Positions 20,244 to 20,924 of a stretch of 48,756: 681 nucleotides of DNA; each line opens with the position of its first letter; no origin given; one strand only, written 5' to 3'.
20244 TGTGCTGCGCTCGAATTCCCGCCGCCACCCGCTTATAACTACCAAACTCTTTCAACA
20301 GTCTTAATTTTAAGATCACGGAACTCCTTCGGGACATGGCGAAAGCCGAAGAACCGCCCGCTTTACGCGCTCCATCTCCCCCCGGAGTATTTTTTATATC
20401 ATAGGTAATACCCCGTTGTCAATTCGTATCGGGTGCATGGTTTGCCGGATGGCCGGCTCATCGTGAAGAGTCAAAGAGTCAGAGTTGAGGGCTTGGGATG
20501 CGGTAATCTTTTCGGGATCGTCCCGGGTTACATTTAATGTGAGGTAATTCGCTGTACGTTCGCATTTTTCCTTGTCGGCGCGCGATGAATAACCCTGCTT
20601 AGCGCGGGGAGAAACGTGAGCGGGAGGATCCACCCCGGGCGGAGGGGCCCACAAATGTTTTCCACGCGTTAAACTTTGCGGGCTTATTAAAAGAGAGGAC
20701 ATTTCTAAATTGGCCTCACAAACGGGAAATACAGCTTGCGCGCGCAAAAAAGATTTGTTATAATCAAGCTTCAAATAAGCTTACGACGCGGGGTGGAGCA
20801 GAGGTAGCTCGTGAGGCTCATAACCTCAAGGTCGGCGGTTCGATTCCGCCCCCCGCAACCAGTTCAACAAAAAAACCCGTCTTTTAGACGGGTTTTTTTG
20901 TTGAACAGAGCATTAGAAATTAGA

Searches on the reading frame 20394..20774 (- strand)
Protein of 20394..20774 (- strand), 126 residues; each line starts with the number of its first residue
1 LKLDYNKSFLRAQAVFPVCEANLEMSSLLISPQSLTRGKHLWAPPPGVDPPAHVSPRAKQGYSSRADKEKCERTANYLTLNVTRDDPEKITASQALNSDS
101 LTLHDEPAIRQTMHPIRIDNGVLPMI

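Call 81: search_protein_families(library=pfam, proteins=[window:20394-20774:-], max_evalue=1)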
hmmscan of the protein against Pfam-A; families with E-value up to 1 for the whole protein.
window:20394-20774:- (126 aa): 1 family
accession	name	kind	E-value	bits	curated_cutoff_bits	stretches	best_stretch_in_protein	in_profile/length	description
PF15062.11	ARL6IP6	-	0.15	12.7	27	1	46-64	51-69/86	Haemopoietic lineage transmembrane helix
